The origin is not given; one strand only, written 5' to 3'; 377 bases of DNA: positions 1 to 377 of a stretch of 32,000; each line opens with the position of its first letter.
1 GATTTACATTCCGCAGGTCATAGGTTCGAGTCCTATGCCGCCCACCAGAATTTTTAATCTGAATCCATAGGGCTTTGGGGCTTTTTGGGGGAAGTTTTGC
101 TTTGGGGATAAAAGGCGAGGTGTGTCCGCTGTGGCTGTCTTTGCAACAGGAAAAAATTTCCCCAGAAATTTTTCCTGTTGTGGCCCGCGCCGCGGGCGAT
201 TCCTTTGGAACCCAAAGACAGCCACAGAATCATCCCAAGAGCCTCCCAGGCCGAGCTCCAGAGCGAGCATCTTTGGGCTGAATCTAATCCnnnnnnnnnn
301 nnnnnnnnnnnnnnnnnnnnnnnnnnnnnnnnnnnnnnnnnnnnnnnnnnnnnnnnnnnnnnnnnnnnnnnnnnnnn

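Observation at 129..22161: Nine copies of a 90-108 nt cloverleaf-like (four-way-junction) palindromic element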

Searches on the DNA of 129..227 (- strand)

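Call 51: build_rna_model(alignment_id=A4)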
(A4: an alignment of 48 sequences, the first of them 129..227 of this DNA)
Model R1 built from alignment A4 (48 sequences, 123 columns); structure: RNAalifold consensus.
model positions 95; base pairs 38; branch points 2; effective number of sequences 1.16; information 0.601 bits per position. Calibrated on 0.2 Mb of random sequence (short: E-values are rough).
structure used (alignment columns):
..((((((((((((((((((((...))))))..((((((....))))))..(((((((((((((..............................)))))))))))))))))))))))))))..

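Call 52: search_with_rna_model(model_id=R1, source=window, filters=off, max_evalue=10)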
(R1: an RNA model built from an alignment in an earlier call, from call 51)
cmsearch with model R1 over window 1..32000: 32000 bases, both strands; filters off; matches with E-value up to 10: 34.
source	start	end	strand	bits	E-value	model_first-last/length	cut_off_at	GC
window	18838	18925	-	92.6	1.4e-20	1-95/95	no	0.56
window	9411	9509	+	91.5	2.6e-20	1-95/95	no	0.61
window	6664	6759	+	89.5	8.1e-20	1-95/95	no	0.5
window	131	225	-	87.3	2.8e-19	1-95/95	no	0.53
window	6936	7033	+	77.2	7.9e-17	1-95/95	no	0.56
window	4262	4357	+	77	8.7e-17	1-95/95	no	0.66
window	22067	22160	-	43.9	9.8e-09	1-95/95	no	0.8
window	9411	9509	-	39.9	9.5e-08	1-95/95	no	0.61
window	4262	4357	-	37.8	3.1e-07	1-95/95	no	0.66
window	18838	18925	+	37.8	3.1e-07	1-95/95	no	0.56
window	131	225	+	36.1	7.8e-07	1-95/95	no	0.53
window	6664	6759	-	34.9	1.6e-06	1-95/95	no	0.5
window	16378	16485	-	32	7.7e-06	1-95/95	no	0.69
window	11839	11936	-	27.9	7.9e-05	1-95/95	no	0.61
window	6936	7033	-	26.6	0.00016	1-95/95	no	0.56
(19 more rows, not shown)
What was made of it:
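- On REP/BIME (RAYT-associated): 9 copies in 32 kb (call 52).
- Checked: Nothing else is found; the next best hit has E=0.59 (call 52).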

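Call 55: search_with_rna_model(model_id=R1, sources=[L062, L063, L064, L065, L066, L067, L068, L069, L070, L071, L072, L073, L074, L075, L076, L077, L078, L079, L080, L081, L082, L083, L084, L085, L086, L087, L088, L089, L090, L091, L092, L093, L094, L095, L096, L097, L098, L099, L100, L101, L102, L103, L104, L105, L106, L107, L108, L109, L110, L111, L112, L113, L114, L115, L116, L117, L118, L119, L120, L121, L122, L123, L124, L125, L126, L127, L128, L129, L130, L131, L132, L133, L134, L135, L136, L137, L138, L139, L140, L141, L149], max_evalue=0.0001)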
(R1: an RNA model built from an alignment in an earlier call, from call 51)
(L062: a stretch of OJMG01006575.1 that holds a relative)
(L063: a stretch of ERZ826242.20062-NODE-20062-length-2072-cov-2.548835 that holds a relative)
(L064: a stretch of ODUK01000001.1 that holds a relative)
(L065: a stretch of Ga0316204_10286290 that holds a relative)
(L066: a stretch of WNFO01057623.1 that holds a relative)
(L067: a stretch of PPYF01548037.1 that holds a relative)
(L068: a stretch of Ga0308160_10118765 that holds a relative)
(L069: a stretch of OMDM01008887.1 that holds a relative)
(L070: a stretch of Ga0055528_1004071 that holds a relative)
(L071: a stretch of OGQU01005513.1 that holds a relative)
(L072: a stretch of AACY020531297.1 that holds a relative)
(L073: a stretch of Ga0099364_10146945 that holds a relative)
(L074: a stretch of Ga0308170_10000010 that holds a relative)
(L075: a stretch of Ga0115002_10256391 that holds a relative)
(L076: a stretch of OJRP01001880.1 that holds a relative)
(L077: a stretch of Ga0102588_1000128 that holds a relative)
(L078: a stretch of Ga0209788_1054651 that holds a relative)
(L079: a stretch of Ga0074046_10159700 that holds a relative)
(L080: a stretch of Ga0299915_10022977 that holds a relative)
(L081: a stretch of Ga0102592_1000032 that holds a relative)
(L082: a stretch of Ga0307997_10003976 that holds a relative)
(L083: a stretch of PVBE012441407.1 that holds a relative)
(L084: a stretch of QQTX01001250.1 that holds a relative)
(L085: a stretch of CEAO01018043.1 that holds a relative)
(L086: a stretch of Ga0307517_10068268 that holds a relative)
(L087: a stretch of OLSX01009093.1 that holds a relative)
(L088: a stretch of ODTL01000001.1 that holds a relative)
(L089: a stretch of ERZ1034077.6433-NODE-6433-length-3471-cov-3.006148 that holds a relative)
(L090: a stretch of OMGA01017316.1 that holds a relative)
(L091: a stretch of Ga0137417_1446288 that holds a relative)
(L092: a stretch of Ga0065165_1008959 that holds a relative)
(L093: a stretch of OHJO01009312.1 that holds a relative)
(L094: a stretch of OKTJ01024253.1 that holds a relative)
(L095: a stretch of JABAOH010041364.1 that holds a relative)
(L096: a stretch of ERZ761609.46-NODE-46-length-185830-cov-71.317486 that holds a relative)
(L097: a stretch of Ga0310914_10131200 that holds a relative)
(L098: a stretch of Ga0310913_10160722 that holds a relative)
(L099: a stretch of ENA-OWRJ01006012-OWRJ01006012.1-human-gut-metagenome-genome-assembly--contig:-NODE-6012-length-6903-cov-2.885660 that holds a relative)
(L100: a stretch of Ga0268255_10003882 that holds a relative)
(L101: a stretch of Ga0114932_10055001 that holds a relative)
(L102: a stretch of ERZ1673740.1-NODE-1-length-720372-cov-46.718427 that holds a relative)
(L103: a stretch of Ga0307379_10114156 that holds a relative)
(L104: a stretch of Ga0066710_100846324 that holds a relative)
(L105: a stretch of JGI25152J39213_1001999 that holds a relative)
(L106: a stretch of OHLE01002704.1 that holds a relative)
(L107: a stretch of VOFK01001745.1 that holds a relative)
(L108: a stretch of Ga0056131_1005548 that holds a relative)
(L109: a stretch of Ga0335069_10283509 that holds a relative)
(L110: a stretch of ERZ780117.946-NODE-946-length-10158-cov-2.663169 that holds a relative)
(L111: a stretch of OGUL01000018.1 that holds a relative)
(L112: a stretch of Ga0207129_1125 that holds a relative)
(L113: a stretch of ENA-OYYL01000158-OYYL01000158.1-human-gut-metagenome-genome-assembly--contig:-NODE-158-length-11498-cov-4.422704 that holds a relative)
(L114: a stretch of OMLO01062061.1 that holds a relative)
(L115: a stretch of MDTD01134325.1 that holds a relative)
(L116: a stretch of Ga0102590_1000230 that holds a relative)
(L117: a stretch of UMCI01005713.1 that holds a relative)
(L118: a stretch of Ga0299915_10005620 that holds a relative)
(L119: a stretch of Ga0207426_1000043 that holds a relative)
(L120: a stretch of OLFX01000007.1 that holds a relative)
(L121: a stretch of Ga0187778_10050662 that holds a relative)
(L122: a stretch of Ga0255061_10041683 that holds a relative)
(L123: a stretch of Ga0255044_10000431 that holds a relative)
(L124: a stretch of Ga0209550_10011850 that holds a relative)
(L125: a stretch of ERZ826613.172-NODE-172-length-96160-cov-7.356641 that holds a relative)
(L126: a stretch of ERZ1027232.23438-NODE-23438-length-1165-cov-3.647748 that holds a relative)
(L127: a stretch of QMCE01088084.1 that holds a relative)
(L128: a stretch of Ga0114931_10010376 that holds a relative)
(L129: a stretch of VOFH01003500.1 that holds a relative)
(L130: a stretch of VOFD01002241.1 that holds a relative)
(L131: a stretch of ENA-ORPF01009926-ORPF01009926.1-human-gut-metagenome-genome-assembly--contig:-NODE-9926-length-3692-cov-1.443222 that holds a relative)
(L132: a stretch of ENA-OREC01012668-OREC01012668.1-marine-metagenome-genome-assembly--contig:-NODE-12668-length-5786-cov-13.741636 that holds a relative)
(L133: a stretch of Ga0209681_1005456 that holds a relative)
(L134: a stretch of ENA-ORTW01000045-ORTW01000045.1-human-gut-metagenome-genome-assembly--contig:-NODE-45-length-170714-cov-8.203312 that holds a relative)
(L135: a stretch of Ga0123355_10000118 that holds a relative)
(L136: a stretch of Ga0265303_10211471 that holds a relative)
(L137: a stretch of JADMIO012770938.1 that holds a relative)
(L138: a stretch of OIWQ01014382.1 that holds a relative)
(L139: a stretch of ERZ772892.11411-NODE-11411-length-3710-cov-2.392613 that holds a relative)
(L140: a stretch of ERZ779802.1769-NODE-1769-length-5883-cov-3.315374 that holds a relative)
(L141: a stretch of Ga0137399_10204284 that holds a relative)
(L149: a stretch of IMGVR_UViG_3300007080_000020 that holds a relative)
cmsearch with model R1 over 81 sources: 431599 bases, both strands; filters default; matches with E-value up to 0.0001: 3.
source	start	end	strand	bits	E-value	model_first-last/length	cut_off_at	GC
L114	713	815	-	42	3.8e-07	1-95/95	no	0.3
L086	1419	1510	+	33.7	4e-05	1-95/95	no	0.4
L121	13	109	+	33.3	5.2e-05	1-95/95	no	0.65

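Call 56: search_with_rna_model(model_id=R1, sources=[L142, L143, L144, L145, L146, L147, L148, L114, L121, L086, L073, L135], max_evalue=0.01, show_alignments=3)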
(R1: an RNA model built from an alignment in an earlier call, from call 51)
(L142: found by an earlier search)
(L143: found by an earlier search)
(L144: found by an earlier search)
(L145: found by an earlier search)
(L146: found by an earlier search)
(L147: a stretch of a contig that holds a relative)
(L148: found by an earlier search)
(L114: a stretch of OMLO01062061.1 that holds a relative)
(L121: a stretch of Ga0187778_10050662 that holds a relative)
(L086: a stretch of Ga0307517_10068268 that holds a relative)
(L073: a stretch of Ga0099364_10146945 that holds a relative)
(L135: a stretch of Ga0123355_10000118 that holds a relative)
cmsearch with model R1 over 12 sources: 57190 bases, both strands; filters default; matches with E-value up to 0.01: 7.
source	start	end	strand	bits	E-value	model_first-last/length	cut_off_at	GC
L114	713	815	-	42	5.1e-08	1-95/95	no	0.3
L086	1419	1510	+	33.7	5.3e-06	1-95/95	no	0.4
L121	13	109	+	33.3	6.9e-06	1-95/95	no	0.65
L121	13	109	-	26.2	0.00036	1-95/95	no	0.65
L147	1913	2006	-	26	0.00041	1-95/95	no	0.55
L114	713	815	+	24.8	0.00081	1-95/95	no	0.3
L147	1913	2006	+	22.2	0.0034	1-95/95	no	0.55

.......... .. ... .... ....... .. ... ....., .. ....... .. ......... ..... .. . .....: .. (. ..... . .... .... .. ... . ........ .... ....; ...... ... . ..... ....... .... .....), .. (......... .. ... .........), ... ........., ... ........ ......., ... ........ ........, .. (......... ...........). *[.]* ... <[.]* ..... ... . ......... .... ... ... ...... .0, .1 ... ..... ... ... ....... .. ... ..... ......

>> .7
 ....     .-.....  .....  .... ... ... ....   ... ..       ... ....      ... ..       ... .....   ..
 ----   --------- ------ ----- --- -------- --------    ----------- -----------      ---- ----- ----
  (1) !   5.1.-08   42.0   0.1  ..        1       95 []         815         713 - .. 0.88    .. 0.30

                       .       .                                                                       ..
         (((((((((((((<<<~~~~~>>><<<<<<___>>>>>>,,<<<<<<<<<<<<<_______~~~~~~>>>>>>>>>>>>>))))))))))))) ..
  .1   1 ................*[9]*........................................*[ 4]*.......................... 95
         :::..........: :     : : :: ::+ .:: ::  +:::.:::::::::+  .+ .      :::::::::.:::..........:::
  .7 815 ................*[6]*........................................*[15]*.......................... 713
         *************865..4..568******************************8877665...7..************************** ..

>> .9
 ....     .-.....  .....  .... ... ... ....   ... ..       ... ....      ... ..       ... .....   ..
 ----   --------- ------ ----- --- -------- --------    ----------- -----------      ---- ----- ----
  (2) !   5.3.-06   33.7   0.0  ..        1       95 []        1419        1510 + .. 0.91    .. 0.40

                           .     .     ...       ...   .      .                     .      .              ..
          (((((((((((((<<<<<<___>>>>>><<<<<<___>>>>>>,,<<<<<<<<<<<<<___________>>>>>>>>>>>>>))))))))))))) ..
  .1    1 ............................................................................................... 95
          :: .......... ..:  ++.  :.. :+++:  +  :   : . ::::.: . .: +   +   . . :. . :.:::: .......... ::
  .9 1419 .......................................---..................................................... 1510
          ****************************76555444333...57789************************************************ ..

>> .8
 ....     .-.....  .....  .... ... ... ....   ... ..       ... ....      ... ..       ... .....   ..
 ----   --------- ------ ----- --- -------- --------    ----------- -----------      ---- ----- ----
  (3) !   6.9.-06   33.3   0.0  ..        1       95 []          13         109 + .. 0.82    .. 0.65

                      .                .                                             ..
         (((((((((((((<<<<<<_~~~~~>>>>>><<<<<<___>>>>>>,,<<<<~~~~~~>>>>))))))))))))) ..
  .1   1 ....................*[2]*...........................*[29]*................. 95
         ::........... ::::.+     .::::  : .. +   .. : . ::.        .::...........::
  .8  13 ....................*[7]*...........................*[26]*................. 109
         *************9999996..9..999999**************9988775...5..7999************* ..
